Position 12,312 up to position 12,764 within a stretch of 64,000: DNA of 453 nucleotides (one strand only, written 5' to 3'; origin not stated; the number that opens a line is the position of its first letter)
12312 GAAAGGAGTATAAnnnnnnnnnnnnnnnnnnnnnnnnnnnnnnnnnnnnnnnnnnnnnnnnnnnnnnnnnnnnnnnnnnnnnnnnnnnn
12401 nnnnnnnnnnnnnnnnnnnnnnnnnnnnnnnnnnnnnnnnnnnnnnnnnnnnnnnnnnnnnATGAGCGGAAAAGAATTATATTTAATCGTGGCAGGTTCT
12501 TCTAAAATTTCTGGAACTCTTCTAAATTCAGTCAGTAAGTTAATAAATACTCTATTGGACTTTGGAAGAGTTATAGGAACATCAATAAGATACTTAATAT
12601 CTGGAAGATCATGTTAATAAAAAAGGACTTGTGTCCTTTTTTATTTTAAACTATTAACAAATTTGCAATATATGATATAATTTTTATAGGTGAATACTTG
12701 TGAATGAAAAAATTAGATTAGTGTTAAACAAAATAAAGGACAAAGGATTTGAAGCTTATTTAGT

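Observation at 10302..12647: Unannotated pair of double-glycine-leader peptides, translationally coupled to a C39-peptidase ABC exporter: candidate novel two-peptide bacteriocin system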

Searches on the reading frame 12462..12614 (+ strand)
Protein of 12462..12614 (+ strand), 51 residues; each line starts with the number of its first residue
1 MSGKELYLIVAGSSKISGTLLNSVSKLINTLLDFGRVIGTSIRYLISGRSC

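Call 3: search_protein_families(library=pfam, proteins=[window:12462-12614:+], max_evalue=10)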
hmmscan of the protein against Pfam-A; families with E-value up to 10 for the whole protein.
seq(51 aa): 0 families

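Call 4: search_protein_families(library=ncbifam, proteins=[window:12462-12614:+], max_evalue=10)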
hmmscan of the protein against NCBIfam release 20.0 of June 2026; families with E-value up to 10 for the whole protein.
seq(51 aa): 0 families

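Call 9: find_homologous_proteins(query=window:12462-12614:+, max_evalue=10)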
Query seq(51 aa) (51 aa): 7 proteins with E <= 10 among 7 candidates.
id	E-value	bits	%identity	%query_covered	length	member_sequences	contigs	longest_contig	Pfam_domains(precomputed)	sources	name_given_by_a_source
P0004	4.5e-22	93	94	100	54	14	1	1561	-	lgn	-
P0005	1.5e-21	92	96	100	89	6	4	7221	-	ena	-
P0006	2.3e-19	85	86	100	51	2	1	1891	-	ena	-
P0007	1.4e-15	73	75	100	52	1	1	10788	-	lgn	-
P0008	2.2e-15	73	78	100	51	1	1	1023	-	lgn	-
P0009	3.0e-15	72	76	100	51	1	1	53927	-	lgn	-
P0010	4.1e-10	56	67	100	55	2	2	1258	-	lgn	-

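Call 11: find_encoding_contigs(protein=P0009, flank=8000, max_places=4)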
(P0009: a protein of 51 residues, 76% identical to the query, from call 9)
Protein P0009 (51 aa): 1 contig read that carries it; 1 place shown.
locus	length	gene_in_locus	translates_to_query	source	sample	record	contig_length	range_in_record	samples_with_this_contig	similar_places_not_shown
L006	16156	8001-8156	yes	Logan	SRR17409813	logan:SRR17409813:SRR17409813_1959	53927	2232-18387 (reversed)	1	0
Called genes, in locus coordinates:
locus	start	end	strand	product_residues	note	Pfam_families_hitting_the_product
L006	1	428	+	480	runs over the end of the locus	PF02934:GatB_N, PF02637:GatB_Yqey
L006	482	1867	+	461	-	PF12733:Cadherin-like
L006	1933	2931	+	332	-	-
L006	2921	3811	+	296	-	PF02899:Phage_int_SAM_1, PF13102:Phage_int_SAM_5 (weak), PF13495:Phage_int_SAM_4, PF00589:Phage_integrase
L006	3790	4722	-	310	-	PF10646:Germane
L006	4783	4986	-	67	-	PF00196:GerE, PF04545:Sigma70_r4 (weak), PF08281:Sigma70_r4_2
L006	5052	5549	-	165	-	PF12685:SpoIIIAH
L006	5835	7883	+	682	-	PF03412:Peptidase_C39, PF00005:ABC_tran, PF03215:Rad17 (weak)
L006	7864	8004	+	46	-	-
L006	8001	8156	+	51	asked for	-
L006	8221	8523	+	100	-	-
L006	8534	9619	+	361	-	PF01743:PolyA_pol, PF12627:PolyA_pol_RNAbd (weak), PF13735:tRNA_NucTran2_2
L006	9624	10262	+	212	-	PF21984:DnaD_N (weak), PF07261:DnaB_2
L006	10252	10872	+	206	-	PF00730:HhH-GPD, PF00633:HHH (weak)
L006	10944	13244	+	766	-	PF02190:LON_substr_bdg, PF00004:AAA, PF07728:AAA_5 (weak), PF13401:AAA_22 (weak), PF22667:Lon_lid, PF05362:Lon_C, PF13541:ChlI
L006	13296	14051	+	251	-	PF01476:LysM (weak)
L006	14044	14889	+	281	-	-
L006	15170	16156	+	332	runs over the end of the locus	-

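Call 12: find_encoding_contigs(protein=P0007, flank=8000, max_places=4)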
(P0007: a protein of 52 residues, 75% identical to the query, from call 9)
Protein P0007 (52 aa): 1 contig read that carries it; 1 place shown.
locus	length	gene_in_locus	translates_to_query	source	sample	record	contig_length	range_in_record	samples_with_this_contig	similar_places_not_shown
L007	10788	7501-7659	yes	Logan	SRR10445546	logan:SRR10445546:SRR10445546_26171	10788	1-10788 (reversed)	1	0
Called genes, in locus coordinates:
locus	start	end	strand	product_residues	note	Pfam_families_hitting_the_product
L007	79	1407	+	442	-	PF12733:Cadherin-like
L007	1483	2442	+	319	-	-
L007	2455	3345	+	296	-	PF02899:Phage_int_SAM_1, PF13102:Phage_int_SAM_5 (weak), PF13495:Phage_int_SAM_4, PF00589:Phage_integrase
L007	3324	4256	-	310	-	PF10646:Germane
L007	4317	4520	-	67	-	PF00196:GerE, PF04545:Sigma70_r4 (weak), PF08281:Sigma70_r4_2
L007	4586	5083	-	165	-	PF12685:SpoIIIAH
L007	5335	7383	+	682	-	PF03412:Peptidase_C39, PF00664:ABC_membrane (faint), PF00005:ABC_tran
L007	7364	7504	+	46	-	-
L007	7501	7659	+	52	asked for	-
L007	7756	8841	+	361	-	PF01743:PolyA_pol, PF13735:tRNA_NucTran2_2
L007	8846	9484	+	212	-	PF21984:DnaD_N (weak), PF07261:DnaB_2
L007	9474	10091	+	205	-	PF00730:HhH-GPD, PF00633:HHH (weak)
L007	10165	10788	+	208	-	?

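Call 16: find_related_loci(query=A1, collection=genome_contigs, flank=6000)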
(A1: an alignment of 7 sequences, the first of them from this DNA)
Query A1 (51 aa) in genome_contigs; peptide patterns used: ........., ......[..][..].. (x = any residue, [..] = any of these).
16 stretches matched a pattern; 5 encode a relative of the query (tblastn E <= 1e-3); 5 distinct loci.
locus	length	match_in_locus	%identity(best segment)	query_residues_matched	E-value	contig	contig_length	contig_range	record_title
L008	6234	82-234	94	1-51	1e-28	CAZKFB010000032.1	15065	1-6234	MAG TPA_asm: uncultured Muribaculaceae bacterium isolate SRP287540_co1_264 genome assembly, contig: NODE_4193_length_150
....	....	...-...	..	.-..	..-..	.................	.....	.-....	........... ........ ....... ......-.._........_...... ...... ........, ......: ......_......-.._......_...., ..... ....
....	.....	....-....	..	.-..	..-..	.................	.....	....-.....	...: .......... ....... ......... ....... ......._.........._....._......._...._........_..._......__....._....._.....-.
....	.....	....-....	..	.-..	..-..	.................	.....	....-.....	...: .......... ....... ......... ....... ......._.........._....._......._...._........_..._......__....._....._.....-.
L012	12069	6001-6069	57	7-29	3e-4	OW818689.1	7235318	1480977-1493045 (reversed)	metagenome genome assembly, chromosome: 1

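Call 29: search_protein_representatives(alignment_id=A1)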
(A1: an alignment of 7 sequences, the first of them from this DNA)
Query: 7 sequences, 51 profile positions. Proteins with E-value up to 0.001 (for the whole library): 187; up to 1e-10: 13; up to 1e-30: 0. The best 150 are listed.
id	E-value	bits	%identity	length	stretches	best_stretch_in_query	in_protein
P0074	2.7e-17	78.5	-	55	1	1-51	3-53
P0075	2.9e-16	75.2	-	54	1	1-51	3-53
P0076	2.3e-15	72.4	-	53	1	2-51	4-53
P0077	2.0e-13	66.1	-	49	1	1-51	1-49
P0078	7.6e-13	64.3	-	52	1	1-51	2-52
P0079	1.8e-12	63.1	-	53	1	1-51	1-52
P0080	2.1e-12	62.8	-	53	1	1-51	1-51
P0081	3.2e-12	62.3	-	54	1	1-51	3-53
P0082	4.1e-12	61.9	-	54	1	1-51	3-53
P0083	5.1e-12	61.6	-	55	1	1-51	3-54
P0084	3.7e-11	58.9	-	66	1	1-51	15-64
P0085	4.0e-11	58.8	-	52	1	1-51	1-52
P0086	4.6e-11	58.6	-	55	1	2-51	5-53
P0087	1.1e-10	57.4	-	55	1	2-51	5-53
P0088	1.4e-10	57.0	-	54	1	1-51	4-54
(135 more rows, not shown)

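Call 33: search_protein_families(library=ncbifam, alignment_id=A3, max_evalue=0.1)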
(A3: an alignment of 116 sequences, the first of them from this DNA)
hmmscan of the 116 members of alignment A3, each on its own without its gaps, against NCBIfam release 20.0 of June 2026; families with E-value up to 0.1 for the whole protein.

A. member 1, seq(51 aa): 0 families

B. families by the number of members that match (of 116 scanned): 32 families (the first 25 are shown)
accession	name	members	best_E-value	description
TIGR03949.1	bact_IIb_cerein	27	1.7e-05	class IIb bacteriocin, lactobin A/cerein 7B family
TIGR01847.1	bacteriocin_sig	23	0.00037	bacteriocin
NF038035.1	lactGalph_entA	21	2.6e-05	lactococcin G-alpha/enterocin 1071A family bacteriocin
NF038034.1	lactGbeta_entB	21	0.0027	lactococcin G-beta/enterocin 1071B family bacteriocin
NF046113.1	BLP_Lacticasei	10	0.0053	bacteriocin-like peptide, LSEI_2386 family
NF000539.0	plantaricin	5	0.023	plantaricin C family lantibiotic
NF047798.1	leader_Chryseo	4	0.0032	bacteriocin-like protein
NF009381.0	PRK12740.1-5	3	0.0087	elongation factor G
NF004983.0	PRK06366.1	3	0.01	acetyl-CoA C-acetyltransferase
NF033383.2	induct_EntF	3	0.046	EntF family bacteriocin induction factor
NF002837.0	PRK03059.1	2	0.0013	[protein-PII] uridylyltransferase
NF033772.1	pheromone_VP1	2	0.0042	peptide pheromone VP1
NF033214.1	ComC_Streptocco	2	0.023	competence-stimulating peptide ComC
NF001366.0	PRK00275.1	1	0.0051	[protein-PII] uridylyltransferase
NF058620.1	EFG2_Bacteroid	1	0.0087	elongation factor G2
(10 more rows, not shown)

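Call 34: search_protein_families(library=pfam, alignment_id=A3, max_evalue=0.1)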
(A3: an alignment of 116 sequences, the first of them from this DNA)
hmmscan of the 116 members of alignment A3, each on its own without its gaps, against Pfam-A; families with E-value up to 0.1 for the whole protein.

A. member 1, seq(51 aa): 0 families

B. families by the number of members that match (of 116 scanned): 20 families
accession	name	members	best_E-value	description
PF10439.15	Bacteriocin_IIc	21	0.0005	Bacteriocin class II with double-glycine leader peptide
PF03047.20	ComC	5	0.0046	COMC family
PF12643.12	MazG-like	4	0.0012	MazG-like family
PF16934.11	Mersacidin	3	0.033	Two-component Enterococcus faecalis cytolysin (EFC)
PF17206.9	SeqA_N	1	0.0021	SeqA protein N-terminal domain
PF11632.14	LcnG-beta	1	0.0071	Lactococcin G-beta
PF23473.1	LysM3_LYK4_5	1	0.015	LYK4/5 LysM3 domain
PF13153.11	DUF3985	1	0.017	Protein of unknown function (DUF3985)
PF04604.19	L_biotic_typeA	1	0.02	Type-A lantibiotic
PF01019.26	G_glu_transpept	1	0.021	Gamma-glutamyltranspeptidase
PF08129.17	Antimicrobial17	1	0.048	Alpha/beta enterocin family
PF08196.16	UL2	1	0.055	UL2 protein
PF10445.14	DUF2456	1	0.06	Protein of unknown function (DUF2456)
PF16661.11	Lactamase_B_6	1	0.065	Metallo-beta-lactamase superfamily domain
PF20560.3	MotA_N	1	0.072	Motility protein A N-terminal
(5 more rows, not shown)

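Call 35: find_homologous_proteins(query=A3, max_evalue=0.001)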
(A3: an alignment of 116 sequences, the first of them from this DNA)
Query A3 (116 sequences) (51 aa, profile of the alignment): 249 proteins with E <= 0.001 among 846 candidates; the best 120 are listed.
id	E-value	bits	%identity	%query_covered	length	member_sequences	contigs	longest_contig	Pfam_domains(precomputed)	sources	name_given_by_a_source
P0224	6.8e-25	104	43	100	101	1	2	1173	-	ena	-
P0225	3.4e-21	93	46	94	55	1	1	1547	-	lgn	-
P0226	5.9e-20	89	35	100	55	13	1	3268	-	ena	-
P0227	7.8e-20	88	43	92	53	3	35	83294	-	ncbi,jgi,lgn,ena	-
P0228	8.8e-20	88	41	100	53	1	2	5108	-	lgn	-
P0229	1.2e-19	88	43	100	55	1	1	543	-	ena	-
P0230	1.2e-19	88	39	100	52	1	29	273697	-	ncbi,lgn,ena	-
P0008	1.8e-19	87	78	100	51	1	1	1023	-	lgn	-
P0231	1.9e-19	87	40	92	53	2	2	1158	-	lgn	-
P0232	1.9e-19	87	48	94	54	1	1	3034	-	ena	-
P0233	1.9e-19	87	45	100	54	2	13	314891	-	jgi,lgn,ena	-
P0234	2.0e-19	87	45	82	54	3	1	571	-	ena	-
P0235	2.1e-19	87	42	100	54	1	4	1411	-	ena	-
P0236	2.1e-19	87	37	100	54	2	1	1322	-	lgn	-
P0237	2.3e-19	87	44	94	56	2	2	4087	-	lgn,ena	-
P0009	3.7e-19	86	76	100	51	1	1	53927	-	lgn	-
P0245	8.4e-19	85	54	94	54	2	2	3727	-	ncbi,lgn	-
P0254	1.7e-18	84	35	100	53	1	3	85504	-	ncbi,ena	-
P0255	1.8e-18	84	38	94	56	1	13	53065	-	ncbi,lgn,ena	-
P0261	2.4e-18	83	47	84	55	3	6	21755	-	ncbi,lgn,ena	-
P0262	2.5e-18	83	49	100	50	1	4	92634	-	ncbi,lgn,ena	-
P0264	2.6e-18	83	37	100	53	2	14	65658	-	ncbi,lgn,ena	-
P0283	7.3e-18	82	54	94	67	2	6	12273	-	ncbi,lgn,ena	-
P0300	2.7e-17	80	46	94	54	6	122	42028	-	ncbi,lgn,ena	-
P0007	4.0e-17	80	75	100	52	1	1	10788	-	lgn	-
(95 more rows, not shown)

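Call 36: find_encoding_contigs(protein=P0230, flank=6000, max_places=2)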
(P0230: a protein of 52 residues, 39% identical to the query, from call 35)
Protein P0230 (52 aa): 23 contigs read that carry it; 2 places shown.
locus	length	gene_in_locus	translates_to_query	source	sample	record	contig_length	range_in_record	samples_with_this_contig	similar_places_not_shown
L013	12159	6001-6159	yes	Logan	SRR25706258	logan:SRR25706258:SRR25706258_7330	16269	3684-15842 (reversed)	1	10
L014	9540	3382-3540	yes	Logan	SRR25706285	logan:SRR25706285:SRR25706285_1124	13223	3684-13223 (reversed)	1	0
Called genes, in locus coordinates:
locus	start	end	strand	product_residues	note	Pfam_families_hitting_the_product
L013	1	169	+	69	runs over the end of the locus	PF01783:Ribosomal_L32p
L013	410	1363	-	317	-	PF10646:Germane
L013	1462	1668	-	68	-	PF00196:GerE, PF04545:Sigma70_r4, PF08281:Sigma70_r4_2, PF04967:HTH_10 (weak)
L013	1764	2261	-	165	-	PF12685:SpoIIIAH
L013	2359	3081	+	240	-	PF06541:ABC_trans_CmpB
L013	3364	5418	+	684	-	PF03412:Peptidase_C39, PF20720:nSTAND3 (faint), PF00664:ABC_membrane, PF00005:ABC_tran, PF03215:Rad17 (faint)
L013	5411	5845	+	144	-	-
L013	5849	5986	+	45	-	-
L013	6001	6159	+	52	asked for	-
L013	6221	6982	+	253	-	-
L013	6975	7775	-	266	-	PF04018:VCA0040-like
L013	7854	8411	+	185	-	PF04011:LemA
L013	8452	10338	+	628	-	PF09972:DUF2207, PF20990:DUF2207_C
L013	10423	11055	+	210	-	PF01863:YgjP-like, PF10263:SprT-like (weak)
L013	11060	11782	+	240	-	PF22435:MRM3-like_sub_bind, PF00588:SpoU_methylase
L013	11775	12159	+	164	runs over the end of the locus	PF01782:RimM, PF05239:PRC, PF24986:PRC_RimM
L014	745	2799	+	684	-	PF03412:Peptidase_C39, PF20720:nSTAND3 (faint), PF00664:ABC_membrane, PF00005:ABC_tran, PF03215:Rad17 (faint)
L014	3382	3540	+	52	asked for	-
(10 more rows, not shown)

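Call 37: find_encoding_contigs(protein=P0233, flank=6000, max_places=2)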
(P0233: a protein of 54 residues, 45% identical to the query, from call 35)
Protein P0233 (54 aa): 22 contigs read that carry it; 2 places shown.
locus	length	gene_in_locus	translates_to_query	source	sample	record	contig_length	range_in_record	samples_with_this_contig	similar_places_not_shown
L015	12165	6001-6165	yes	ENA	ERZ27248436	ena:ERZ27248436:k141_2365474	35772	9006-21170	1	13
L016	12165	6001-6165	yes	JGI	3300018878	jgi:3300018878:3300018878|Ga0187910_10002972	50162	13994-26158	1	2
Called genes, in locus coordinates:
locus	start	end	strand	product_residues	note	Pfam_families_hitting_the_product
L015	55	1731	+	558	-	-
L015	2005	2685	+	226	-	PF19893:DUF6366 (weak), PF14014:DUF4230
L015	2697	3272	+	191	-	PF14014:DUF4230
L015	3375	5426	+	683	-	PF03412:Peptidase_C39, PF00664:ABC_membrane, PF00005:ABC_tran, PF02463:SMC_N (faint)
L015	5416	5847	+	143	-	-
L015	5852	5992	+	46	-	-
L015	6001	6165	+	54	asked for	-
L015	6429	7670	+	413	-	PF11104:PilM_2 (faint), PF02491:SHS2_FTSA, PF14450:FtsA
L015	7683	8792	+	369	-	PF00091:Tubulin, PF12327:FtsZ_C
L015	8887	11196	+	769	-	PF13491:FtsK_4TM (faint), PF17854:FtsK_alpha, PF01580:FtsK_SpoIIIE, PF09397:FtsK_gamma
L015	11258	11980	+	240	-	PF01048:PNP_UDP_1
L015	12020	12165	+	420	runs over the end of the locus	PF05193:Peptidase_M16_C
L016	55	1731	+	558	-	-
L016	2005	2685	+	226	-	PF19893:DUF6366 (weak), PF14014:DUF4230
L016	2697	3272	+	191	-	PF14014:DUF4230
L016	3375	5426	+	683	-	PF03412:Peptidase_C39, PF00664:ABC_membrane, PF00005:ABC_tran, PF02463:SMC_N (faint)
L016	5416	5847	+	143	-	-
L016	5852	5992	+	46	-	-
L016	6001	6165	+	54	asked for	-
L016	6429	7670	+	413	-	PF11104:PilM_2 (faint), PF02491:SHS2_FTSA, PF14450:FtsA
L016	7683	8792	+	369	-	PF00091:Tubulin, PF12327:FtsZ_C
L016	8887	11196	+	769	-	PF13491:FtsK_4TM (faint), PF17854:FtsK_alpha, PF01580:FtsK_SpoIIIE, PF09397:FtsK_gamma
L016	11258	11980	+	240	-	PF01048:PNP_UDP_1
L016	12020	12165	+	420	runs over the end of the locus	PF05193:Peptidase_M16_C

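Call 38: find_encoding_contigs(protein=P0254, flank=6000, max_places=2)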
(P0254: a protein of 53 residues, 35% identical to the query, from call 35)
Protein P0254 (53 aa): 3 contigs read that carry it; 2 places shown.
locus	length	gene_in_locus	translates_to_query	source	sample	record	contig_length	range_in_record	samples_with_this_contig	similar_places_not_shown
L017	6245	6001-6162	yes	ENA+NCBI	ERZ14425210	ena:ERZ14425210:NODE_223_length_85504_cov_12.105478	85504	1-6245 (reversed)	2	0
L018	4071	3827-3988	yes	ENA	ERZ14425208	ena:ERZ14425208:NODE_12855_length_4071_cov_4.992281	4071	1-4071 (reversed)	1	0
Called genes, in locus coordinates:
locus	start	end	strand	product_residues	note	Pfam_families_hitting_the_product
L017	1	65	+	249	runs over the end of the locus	PF00481:PP2C, PF13672:PP2C_2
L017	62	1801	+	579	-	PF00069:Pkinase, PF07714:PK_Tyr_Ser-Thr, PF03109:ABC1 (weak), PF03793:PASTA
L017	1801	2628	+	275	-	PF16745:RsgA_N, PF03193:RsgA_GTPase, PF00005:ABC_tran (faint), PF01926:MMR_HSR1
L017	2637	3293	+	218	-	PF00834:Ribul_P_3_epim, PF01729:QRPTase_C (faint)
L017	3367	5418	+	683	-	PF03412:Peptidase_C39, PF00664:ABC_membrane, PF00005:ABC_tran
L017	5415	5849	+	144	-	-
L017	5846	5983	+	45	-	-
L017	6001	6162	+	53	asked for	-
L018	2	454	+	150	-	?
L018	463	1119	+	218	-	PF00834:Ribul_P_3_epim, PF01729:QRPTase_C (faint)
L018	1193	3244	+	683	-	PF03412:Peptidase_C39, PF00664:ABC_membrane, PF00005:ABC_tran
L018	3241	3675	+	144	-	-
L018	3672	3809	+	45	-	-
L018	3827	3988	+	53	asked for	-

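Call 50: find_related_loci(query=A5, collection=metagenome_contigs, flank=5000)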
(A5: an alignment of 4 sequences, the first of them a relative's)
Query A5 (55 aa) in metagenome_contigs; peptide patterns used: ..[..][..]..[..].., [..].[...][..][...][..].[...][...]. (x = any residue, [..] = any of these).
552 stretches matched a pattern; 17 encode a relative of the query (tblastn E <= 1e-3); 17 distinct loci.
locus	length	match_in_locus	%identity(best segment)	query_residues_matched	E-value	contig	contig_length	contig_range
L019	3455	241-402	71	1-55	7e-20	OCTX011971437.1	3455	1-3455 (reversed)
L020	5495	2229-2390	71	1-55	7e-20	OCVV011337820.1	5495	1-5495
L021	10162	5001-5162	71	1-55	7e-20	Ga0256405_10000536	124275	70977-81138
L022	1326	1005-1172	70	1-55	1e-19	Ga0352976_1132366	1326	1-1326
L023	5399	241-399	60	3-55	2e-18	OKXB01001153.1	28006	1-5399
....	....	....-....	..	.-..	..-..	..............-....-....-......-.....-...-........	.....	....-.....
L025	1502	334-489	64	3-55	2e-17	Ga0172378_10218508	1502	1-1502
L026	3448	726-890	51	1-55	8e-17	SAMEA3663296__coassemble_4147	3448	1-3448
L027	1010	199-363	49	1-55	8e-17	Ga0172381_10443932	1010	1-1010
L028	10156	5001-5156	64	3-55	1e-16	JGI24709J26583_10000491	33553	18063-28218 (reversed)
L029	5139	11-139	77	12-55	1e-16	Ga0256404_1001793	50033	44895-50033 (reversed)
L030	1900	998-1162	51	1-55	2e-16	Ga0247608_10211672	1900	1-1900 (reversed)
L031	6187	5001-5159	56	1-54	9e-16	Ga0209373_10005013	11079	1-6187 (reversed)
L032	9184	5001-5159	56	1-54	9e-16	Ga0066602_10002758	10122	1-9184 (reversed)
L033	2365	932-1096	49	1-55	9e-15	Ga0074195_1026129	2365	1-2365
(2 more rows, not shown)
